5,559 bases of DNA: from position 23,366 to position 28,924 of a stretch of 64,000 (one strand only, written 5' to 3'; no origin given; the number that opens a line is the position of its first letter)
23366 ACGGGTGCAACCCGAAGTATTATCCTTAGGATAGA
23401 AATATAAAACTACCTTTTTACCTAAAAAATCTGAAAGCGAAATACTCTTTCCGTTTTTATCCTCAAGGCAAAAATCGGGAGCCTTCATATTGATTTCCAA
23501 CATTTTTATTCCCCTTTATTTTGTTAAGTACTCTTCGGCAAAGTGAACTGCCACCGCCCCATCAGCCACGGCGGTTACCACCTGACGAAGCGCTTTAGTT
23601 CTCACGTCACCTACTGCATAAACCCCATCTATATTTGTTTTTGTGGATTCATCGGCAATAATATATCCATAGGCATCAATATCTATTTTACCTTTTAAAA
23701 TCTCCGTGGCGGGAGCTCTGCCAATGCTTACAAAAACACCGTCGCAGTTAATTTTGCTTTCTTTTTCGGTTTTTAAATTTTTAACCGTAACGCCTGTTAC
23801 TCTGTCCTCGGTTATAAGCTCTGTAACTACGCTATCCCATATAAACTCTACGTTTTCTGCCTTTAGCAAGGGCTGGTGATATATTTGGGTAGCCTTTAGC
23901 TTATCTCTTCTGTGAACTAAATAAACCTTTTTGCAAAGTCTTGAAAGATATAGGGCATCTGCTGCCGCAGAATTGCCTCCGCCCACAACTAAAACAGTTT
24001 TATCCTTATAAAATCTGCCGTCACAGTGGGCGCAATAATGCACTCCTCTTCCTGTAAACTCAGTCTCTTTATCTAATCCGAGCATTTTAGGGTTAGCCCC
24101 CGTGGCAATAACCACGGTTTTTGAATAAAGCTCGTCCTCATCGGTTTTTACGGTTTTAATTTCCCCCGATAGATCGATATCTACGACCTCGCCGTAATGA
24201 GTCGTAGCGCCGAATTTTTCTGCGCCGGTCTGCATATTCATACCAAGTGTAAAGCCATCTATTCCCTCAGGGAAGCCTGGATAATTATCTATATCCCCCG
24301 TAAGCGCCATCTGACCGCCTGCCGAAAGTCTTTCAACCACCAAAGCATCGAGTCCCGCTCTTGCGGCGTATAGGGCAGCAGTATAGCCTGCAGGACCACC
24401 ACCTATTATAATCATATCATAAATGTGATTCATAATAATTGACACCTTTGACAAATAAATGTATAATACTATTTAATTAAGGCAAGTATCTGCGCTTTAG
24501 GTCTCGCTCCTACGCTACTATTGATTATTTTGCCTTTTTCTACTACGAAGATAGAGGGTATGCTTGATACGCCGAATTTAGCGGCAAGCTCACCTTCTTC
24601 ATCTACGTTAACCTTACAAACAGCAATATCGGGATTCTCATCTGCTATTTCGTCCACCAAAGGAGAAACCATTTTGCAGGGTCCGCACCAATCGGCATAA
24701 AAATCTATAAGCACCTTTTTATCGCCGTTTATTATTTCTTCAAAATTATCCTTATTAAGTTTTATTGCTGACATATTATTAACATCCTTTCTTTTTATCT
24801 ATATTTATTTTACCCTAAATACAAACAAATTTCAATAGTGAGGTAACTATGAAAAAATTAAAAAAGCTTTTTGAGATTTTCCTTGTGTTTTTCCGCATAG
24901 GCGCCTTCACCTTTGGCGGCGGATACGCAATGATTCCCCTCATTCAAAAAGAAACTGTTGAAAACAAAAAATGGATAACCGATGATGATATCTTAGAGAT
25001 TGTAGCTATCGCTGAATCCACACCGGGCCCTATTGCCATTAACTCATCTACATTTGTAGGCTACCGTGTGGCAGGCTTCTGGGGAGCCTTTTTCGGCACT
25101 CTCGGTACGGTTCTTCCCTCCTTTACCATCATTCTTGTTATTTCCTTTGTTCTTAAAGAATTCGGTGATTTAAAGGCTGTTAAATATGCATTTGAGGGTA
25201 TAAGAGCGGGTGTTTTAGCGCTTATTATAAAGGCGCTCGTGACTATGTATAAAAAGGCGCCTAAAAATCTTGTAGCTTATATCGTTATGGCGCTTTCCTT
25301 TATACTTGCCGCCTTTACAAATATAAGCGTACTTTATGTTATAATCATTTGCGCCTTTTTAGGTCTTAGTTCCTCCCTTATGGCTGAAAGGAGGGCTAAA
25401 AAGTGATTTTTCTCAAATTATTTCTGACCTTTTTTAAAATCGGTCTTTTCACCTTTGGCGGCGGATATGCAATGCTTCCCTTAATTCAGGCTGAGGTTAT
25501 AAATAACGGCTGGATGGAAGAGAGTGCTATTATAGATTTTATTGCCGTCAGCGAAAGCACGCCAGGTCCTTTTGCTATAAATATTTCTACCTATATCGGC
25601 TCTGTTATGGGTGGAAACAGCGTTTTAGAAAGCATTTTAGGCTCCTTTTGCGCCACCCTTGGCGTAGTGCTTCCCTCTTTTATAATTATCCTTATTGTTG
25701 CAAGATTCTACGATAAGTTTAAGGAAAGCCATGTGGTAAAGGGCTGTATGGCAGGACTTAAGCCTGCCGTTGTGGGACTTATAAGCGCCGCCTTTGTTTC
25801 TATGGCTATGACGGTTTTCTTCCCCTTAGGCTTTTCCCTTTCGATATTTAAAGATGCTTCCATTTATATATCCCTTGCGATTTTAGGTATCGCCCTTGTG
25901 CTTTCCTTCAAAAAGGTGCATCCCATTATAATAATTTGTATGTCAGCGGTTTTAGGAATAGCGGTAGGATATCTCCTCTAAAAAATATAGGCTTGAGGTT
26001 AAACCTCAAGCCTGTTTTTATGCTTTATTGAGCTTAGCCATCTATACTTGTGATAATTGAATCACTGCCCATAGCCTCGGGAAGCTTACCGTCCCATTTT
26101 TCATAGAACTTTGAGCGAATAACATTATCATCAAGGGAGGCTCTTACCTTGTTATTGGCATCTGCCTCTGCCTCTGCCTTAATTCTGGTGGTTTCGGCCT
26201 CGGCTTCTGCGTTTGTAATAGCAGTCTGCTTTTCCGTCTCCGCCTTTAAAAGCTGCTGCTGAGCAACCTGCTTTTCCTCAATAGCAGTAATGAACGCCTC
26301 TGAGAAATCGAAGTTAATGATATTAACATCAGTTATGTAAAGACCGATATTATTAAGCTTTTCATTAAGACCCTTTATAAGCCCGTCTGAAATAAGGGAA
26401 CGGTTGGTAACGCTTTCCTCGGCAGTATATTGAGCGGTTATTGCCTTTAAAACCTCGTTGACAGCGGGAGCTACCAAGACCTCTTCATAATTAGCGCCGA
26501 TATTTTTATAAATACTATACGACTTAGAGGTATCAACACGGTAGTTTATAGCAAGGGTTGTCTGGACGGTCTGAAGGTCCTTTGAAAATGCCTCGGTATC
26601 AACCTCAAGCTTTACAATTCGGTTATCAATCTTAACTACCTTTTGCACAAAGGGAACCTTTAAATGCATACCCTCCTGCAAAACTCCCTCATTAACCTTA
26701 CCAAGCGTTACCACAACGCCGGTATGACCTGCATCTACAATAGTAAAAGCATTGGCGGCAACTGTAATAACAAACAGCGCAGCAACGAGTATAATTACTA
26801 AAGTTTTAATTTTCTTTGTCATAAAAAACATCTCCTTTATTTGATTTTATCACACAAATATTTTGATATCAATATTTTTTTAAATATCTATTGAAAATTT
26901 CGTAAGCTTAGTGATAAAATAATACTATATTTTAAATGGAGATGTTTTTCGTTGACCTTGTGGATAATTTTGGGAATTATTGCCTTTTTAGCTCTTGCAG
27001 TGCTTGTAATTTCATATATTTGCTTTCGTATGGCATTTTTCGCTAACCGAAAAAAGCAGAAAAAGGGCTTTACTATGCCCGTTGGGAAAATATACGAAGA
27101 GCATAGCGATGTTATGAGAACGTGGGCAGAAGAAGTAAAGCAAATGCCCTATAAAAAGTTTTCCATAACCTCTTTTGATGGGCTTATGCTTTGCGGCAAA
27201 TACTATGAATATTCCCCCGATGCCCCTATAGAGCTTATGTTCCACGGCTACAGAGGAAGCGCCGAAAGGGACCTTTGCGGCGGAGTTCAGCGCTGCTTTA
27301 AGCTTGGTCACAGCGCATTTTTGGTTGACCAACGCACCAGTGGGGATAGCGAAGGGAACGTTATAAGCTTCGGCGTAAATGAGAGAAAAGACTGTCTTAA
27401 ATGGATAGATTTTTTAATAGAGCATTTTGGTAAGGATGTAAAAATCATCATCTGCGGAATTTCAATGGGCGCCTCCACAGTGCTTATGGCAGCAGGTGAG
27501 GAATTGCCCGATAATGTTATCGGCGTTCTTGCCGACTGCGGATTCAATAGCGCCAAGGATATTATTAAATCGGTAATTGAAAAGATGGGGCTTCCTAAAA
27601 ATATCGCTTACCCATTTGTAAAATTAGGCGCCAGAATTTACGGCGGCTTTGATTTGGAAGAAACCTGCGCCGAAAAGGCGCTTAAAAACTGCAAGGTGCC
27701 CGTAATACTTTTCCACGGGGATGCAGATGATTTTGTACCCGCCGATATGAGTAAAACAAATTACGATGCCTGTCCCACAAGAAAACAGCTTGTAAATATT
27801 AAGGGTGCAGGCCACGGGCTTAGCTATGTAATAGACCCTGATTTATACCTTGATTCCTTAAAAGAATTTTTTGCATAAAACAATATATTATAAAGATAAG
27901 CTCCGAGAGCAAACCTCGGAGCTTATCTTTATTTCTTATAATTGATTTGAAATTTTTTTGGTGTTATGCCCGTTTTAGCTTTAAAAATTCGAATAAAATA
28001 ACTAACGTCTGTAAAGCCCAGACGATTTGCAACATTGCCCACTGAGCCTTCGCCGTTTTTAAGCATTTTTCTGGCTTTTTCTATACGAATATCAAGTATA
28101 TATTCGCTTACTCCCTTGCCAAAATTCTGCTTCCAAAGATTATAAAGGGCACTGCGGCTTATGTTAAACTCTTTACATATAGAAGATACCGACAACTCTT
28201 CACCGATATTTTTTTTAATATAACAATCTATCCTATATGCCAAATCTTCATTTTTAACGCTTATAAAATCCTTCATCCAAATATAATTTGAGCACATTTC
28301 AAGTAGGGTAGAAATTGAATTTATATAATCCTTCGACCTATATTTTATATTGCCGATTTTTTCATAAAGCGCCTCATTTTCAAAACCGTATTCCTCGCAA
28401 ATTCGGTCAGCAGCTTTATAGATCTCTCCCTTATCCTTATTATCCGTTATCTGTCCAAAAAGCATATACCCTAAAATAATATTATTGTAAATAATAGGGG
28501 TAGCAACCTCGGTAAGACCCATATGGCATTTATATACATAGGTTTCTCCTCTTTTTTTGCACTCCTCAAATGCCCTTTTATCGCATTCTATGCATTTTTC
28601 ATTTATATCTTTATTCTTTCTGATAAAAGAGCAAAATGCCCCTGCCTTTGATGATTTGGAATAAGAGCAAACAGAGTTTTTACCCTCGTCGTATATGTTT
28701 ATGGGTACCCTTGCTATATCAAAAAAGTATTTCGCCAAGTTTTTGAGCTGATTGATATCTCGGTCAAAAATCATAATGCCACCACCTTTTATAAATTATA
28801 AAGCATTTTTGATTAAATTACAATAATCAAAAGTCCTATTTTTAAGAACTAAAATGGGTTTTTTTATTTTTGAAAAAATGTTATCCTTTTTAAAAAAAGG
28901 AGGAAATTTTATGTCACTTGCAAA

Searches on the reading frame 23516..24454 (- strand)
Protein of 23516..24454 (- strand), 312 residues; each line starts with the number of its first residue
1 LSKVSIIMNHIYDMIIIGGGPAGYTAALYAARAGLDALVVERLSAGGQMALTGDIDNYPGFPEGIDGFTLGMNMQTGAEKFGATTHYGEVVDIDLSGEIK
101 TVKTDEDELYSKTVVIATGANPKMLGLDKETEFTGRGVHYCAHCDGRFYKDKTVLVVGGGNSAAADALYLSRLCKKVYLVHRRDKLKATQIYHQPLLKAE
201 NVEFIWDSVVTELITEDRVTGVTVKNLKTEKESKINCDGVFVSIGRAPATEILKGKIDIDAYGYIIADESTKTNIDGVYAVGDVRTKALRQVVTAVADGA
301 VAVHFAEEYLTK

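Call 23: search_protein_families(library=pfam, proteins=[window:23516-24454:-], max_evalue=0.00001)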
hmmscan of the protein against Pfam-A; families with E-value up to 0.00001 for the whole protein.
window:23516-24454:- (312 aa): 12 families
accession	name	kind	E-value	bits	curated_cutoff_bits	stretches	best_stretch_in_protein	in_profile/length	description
PF07992.20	Pyr_redox_2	-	1.7e-53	182.4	26.1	1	12-299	1-291/291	Pyridine nucleotide-disulphide oxidoreductase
PF13738.12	Pyr_redox_3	-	7.5e-25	88.2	30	1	87-282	101-305/305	Pyridine nucleotide-disulphide oxidoreductase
PF00070.33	Pyr_redox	-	4.1e-15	56.5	22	1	154-225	2-80/82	Pyridine nucleotide-disulphide oxidoreductase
PF01266.30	DAO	-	3.9e-13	50.1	27.9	0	13-46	1-35/353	FAD dependent oxidoreductase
PF12831.13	FAD_oxidored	-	4.9e-12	46.3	27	1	13-49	1-38/416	FAD dependent oxidoreductase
PF00890.30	FAD_binding_2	-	3.4e-10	40.1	20.4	1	13-50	1-39/414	FAD binding domain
PF01494.25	FAD_binding_3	-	5.5e-07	29.6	22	0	13-44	3-34/349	FAD binding domain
PF13434.12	Lys_Orn_oxgnase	-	5.7e-07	29.4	21.3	0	101-166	133-203/339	L-lysine 6-monooxygenase/L-ornithine 5-monooxygenase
PF01134.28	GIDA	-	7.1e-07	29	22.1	0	13-41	1-30/391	Glucose inhibited division protein A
PF03486.20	HI0933_like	-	4.1e-06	26.9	50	0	13-51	2-41/244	HI0933-like protein Rossmann domain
PF01946.23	Thi4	-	5.2e-06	26.3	26.2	0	12-54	18-62/235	Thi4 family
PF13450.12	NAD_binding_8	-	5.7e-06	26.9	21.9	0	16-50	1-36/68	NAD(P)-binding Rossmann-like domain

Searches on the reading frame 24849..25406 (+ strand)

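Call 23: search_protein_families(library=pfam, proteins=[window:24849-25406:+], max_evalue=0.00001)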
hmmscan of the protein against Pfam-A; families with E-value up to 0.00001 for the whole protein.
window:24849-25406:+ (185 aa): 1 family
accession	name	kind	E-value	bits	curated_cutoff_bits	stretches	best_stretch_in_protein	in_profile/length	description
PF02417.20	Chromate_transp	-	3.9e-55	186.8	28.6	1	8-173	1-166/166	Chromate transporter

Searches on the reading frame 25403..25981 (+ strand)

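Call 23: search_protein_families(library=pfam, proteins=[window:25403-25981:+], max_evalue=0.00001)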
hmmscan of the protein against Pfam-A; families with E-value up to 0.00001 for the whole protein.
window:25403-25981:+ (192 aa): 1 family
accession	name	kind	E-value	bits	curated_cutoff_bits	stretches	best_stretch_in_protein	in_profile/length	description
PF02417.20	Chromate_transp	-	3.3e-49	167.6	28.6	1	4-186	1-166/166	Chromate transporter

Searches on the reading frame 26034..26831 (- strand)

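Call 23: search_protein_families(library=pfam, proteins=[window:26034-26831:-], max_evalue=0.00001)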
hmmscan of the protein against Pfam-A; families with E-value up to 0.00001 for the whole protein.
window:26034-26831:- (265 aa): 1 family
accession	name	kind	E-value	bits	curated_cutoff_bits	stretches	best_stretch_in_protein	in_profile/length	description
PF01145.31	Band_7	-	1.5e-34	120.1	23.6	1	31-212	2-176/176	SPFH domain / Band 7 family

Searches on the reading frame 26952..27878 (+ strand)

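Call 23: search_protein_families(library=pfam, proteins=[window:26952-27878:+], max_evalue=0.00001)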
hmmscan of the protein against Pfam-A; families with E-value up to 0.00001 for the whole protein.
window:26952-27878:+ (308 aa): 2 families
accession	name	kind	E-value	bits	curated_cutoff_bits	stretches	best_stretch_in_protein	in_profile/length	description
PF12146.15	Hydrolase_4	-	1.9e-11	44.2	27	0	240-290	183-234/239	Serine aminopeptidase, S33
PF00561.26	Abhydrolase_1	-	2.4e-08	34.4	25.8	0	95-200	4-105/245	alpha/beta hydrolase fold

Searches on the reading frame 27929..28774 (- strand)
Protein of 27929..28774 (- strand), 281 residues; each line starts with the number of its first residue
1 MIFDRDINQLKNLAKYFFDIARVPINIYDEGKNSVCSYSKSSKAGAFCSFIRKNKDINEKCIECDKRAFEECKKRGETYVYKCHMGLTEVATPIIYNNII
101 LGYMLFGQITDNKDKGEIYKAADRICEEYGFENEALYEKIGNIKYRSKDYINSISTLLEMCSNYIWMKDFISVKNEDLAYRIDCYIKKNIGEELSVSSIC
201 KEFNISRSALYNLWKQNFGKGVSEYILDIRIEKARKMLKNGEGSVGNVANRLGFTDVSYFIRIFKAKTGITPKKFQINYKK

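Call 23: search_protein_families(library=pfam, proteins=[window:27929-28774:-], max_evalue=0.00001)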
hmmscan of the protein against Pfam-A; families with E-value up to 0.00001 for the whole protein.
window:27929-28774:- (281 aa): 3 families
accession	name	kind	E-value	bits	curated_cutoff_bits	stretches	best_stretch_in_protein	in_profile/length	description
PF10114.15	PocR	-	1.3e-35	123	23.9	1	6-166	4-158/162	Sensory domain found in PocR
PF12833.13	HTH_18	-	1.4e-19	70.6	33.6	1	199-276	1-78/80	Helix-turn-helix domain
PF00165.29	HTH_AraC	-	2.6e-16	59.7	26.6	1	244-275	10-40/42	Bacterial regulatory helix-turn-helix proteins, AraC family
